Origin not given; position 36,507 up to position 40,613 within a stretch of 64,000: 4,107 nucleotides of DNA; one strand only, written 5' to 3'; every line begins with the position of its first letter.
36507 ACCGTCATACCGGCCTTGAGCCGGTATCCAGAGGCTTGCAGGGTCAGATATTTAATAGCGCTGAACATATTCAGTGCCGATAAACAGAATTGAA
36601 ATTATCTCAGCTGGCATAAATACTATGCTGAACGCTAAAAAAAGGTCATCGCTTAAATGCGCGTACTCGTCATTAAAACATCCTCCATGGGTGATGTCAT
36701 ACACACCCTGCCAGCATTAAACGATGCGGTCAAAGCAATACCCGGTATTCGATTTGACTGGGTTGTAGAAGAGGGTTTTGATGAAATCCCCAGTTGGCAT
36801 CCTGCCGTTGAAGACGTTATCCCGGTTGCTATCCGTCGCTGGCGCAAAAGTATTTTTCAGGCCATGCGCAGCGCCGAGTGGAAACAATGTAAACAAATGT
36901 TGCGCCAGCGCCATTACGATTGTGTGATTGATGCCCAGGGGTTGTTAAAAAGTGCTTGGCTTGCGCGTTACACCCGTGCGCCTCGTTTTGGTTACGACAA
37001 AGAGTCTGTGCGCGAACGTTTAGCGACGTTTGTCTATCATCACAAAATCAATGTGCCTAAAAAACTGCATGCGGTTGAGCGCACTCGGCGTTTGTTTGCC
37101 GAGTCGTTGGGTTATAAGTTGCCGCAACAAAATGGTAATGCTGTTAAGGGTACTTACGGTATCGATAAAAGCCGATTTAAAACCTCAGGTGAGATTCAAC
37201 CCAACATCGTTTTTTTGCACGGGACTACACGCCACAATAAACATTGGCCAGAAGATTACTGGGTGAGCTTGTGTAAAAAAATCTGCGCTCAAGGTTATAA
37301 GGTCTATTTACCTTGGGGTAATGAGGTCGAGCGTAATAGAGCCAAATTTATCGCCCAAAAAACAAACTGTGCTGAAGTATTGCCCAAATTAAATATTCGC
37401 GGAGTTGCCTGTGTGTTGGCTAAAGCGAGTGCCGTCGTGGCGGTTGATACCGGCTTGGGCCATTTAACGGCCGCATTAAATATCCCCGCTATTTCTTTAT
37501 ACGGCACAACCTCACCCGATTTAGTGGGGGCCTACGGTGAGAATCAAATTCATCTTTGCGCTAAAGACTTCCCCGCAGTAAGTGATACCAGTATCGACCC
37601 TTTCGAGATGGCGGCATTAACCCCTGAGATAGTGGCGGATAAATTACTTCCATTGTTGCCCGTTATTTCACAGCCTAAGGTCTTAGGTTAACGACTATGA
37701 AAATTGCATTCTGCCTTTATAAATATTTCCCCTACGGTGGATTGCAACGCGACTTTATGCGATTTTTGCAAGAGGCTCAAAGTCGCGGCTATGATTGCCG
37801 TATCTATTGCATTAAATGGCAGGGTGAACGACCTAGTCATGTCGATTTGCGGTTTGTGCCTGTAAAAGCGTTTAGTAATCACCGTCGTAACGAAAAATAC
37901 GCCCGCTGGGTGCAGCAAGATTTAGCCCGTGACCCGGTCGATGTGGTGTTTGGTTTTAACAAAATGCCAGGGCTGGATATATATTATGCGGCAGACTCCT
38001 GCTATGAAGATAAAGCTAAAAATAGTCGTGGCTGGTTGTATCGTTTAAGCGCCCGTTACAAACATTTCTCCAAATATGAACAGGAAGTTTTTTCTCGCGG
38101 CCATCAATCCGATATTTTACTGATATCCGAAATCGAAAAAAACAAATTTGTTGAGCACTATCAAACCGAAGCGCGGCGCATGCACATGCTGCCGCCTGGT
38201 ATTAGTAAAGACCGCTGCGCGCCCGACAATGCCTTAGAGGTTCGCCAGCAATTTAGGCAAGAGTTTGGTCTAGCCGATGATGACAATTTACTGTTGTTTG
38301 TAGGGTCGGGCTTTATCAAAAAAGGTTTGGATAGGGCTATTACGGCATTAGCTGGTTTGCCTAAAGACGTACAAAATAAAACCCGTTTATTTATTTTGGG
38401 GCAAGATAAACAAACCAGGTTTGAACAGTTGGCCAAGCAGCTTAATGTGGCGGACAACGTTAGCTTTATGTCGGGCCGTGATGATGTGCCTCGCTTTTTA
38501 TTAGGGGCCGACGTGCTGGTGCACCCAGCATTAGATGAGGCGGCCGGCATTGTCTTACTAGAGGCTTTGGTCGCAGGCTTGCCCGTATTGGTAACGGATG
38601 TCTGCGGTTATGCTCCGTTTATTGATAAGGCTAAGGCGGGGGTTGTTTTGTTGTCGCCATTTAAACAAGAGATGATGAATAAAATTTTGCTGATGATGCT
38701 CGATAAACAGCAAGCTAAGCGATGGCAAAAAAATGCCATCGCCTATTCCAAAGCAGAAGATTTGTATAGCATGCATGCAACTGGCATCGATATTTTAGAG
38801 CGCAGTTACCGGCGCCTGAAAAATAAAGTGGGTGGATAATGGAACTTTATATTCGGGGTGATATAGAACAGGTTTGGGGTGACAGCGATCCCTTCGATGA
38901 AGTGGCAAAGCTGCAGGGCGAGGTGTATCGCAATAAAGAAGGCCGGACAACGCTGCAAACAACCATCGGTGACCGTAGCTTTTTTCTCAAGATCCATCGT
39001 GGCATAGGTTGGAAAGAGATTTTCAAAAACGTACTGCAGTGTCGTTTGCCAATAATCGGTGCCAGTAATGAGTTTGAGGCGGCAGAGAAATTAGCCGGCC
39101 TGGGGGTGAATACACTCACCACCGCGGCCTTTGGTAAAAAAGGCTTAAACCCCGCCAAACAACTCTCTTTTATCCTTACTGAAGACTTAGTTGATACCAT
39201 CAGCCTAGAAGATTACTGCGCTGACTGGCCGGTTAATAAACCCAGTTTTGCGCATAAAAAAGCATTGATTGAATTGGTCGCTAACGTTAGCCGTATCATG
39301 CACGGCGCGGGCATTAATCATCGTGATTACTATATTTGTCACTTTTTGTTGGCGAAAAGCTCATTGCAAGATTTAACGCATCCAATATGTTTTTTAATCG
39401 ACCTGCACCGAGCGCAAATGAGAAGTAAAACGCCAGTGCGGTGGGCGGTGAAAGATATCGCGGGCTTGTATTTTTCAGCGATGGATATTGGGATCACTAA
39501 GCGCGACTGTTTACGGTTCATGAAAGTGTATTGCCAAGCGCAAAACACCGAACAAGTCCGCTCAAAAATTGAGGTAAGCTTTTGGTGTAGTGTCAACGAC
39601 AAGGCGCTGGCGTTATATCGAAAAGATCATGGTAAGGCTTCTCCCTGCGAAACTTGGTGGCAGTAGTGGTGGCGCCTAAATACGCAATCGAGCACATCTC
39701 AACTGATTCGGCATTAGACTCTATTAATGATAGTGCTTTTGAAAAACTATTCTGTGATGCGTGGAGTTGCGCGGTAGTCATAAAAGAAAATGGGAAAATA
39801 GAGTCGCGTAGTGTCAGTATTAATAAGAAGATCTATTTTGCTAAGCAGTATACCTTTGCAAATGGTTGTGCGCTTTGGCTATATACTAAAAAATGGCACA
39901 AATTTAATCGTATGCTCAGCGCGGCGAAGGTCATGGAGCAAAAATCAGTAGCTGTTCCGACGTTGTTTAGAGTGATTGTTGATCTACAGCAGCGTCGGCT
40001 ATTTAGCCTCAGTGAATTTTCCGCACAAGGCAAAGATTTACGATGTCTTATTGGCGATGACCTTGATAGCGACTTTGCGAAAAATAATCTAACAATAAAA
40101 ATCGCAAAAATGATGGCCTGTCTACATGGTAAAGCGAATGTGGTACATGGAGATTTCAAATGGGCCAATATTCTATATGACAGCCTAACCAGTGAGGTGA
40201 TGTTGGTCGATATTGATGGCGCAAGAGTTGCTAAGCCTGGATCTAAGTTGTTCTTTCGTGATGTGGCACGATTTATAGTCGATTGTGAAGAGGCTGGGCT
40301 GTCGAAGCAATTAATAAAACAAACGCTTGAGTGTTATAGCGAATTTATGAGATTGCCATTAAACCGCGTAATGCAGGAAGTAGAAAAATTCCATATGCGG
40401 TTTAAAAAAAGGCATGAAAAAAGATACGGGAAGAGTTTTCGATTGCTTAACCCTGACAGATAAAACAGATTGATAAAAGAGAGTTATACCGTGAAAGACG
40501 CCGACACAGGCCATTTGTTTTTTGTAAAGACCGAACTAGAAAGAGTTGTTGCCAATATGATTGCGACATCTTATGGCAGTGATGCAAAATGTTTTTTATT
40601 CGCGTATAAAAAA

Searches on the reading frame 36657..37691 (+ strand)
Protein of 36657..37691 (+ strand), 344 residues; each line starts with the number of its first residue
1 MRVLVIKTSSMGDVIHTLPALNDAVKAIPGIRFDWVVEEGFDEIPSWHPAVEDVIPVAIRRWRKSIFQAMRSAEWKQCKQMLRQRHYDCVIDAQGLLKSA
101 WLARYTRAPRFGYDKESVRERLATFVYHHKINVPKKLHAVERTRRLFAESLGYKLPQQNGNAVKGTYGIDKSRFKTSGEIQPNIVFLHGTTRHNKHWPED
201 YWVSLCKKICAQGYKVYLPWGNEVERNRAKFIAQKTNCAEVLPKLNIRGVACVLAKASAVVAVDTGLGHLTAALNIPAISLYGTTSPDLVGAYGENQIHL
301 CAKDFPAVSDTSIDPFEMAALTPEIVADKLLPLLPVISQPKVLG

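Call 26: search_protein_families(library=ncbifam, proteins=[window:36657-37691:+], max_evalue=0.00001)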
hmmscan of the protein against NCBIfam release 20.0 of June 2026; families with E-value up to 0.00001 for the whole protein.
window:36657-37691:+ (344 aa): 6 families
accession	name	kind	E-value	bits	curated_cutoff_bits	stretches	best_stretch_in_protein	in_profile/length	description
NF008204.0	PRK10964.1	equivalog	2.4e-125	417.9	437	1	1-303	1-300/322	lipopolysaccharide heptosyltransferase RfaC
TIGR02193.1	heptsyl_trn_I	equivalog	8.8e-112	373.4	185.3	1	2-310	1-304/320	lipopolysaccharide heptosyltransferase I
TIGR02201.1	heptsyl_trn_III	equivalog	5.5e-20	71.7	170.2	1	2-310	1-314/344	putative lipopolysaccharide heptosyltransferase III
TIGR02195.1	heptsyl_trn_II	equivalog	1.9e-18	66.7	134.6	1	3-289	2-289/339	lipopolysaccharide heptosyltransferase II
NF008162.0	PRK10916.1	equivalog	3.1e-14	52.9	569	1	1-291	1-296/348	ADP-heptose--LPS heptosyltransferase RfaF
NF007742.0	PRK10422.1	equivalog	1.1e-12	47.5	467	1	2-306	7-312/352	lipopolysaccharide core heptosyltransferase RfaQ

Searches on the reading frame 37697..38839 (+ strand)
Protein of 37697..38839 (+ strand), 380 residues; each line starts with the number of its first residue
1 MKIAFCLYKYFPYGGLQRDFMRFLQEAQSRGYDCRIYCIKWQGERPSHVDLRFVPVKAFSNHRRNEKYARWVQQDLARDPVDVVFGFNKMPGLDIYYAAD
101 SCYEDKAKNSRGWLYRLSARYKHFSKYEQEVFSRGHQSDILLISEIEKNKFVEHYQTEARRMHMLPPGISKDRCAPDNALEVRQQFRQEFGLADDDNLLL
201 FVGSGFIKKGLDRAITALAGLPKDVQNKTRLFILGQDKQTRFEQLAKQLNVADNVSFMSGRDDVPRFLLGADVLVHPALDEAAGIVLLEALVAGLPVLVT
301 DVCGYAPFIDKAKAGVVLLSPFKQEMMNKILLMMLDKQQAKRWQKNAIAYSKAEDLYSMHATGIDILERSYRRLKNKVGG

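Call 26: search_protein_families(library=ncbifam, proteins=[window:37697-38839:+], max_evalue=0.00001)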
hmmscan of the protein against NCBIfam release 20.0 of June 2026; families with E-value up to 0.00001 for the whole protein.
window:37697-38839:+ (380 aa): 26 families (the best 25 are shown)
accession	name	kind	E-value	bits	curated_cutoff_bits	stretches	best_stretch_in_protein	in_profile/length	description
TIGR03449.1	mycothiol_MshA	equivalog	7.9e-20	71.1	462.5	1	137-373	164-402/406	D-inositol-3-phosphate glycosyltransferase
TIGR03088.1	stp2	hypoth_equivalog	6.9e-19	68.1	409.05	1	155-362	155-362/374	TIGR03088 family PEP-CTERM/XrtA system glycosyltransferase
TIGR03999.1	thiol_BshA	equivalog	9.3e-17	61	273.7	1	143-373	151-372/375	N-acetyl-alpha-D-glucosaminyl L-malate synthase BshA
TIGR04063.1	stp3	hypoth_equivalog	6e-16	58.3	442.05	1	93-357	117-381/397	TIGR04063 family PEP-CTERM/XrtA system glycosyltransferase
TIGR04157.1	glyco_rSAM_CFB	subfamily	3e-15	56.1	400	1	127-346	160-384/406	TIGR04157 family glycosyltransferase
NF047684.1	TeichurnBiosyTuaC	equivalog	9.3e-15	54.4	550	1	121-372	147-387/391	teichuronic acid biosynthesis protein TuaC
NF053787.1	GlcN_PG_synth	equivalog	1.3e-14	53.8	480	1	159-359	163-345/361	N-acetylglucosaminyl phosphatidylglycerol synthase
NF053513.1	Gtran_IagA_BgsA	equivalog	1.9e-14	53.4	460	1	93-347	68-308/333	LTA glycolipid anchor biosynthesis glycosyltransferase, IagA/BgsA family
NF038295.1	EPS_HpsP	equivalog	7.7e-14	51.5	550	1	148-367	165-381/388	hormogonium polysaccharide biosynthesis glycosyltransferase HpsP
TIGR02149.1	glgA_Coryne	subfamily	3.2e-13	49.6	302.4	1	119-360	129-377/391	glycogen synthase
NF041876.1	EPS_EpsE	equivalog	1.1e-12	47.9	400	1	207-347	225-372/389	exopolysaccharide biosynthesis GT4 family glycosyltransferase EpsE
NF049987.1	DaglGlyslTfaseDgs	equivalog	1.9e-11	43.5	500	1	123-331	90-290/332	processive diacylglycerol alpha-glucosyltransferase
NF046085.1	XrtY_assoc_Gly1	equivalog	7.6e-11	41.5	400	1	198-348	211-361/387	XrtY-associated glycosyltransferase XYAG1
TIGR02472.1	sucr_P_syn_N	equivalog_domain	9.9e-11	41.1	576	1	146-355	194-425/439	sucrose-phosphate synthase, putative, glycosyltransferase domain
TIGR04047.1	MSMEG_0565_glyc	hypoth_equivalog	1.7e-10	40.6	259.85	1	138-347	140-351/373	MSMEG_0565 family glycosyltransferase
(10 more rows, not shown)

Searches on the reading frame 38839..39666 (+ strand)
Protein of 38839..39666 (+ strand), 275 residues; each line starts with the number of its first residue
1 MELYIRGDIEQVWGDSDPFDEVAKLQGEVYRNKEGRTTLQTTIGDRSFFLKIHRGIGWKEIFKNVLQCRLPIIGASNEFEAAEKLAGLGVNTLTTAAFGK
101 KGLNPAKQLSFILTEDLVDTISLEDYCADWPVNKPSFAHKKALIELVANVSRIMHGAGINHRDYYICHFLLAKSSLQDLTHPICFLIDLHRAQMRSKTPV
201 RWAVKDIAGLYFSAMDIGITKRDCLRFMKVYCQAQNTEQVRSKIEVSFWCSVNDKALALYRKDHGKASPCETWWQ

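Call 26: search_protein_families(library=ncbifam, proteins=[window:38839-39666:+], max_evalue=0.00001)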
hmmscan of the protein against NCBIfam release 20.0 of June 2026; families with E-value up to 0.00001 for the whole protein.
window:38839-39666:+ (275 aa): 1 family
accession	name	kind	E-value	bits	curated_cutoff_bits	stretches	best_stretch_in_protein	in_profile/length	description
NF011703.0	PRK15123.1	equivalog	1.1e-102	342.5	170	1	2-267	2-265/268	lipopolysaccharide core heptose(I) kinase RfaP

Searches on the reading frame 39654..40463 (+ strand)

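Call 26: search_protein_families(library=ncbifam, proteins=[window:39654-40463:+], max_evalue=0.00001)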
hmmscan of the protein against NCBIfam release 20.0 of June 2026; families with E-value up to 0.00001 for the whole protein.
window:39654-40463:+ (269 aa): 2 families
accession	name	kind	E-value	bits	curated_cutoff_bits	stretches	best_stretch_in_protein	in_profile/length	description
NF011460.0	PRK14879.1-1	equivalog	3.1e-08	33.1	199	1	97-260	71-228/232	Kae1-associated kinase Bud32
TIGR03724.2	arch_bud32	equivalog_domain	8.7e-06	25.3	125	0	98-249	52-189/193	KEOPS complex kinase/ATPase Bud32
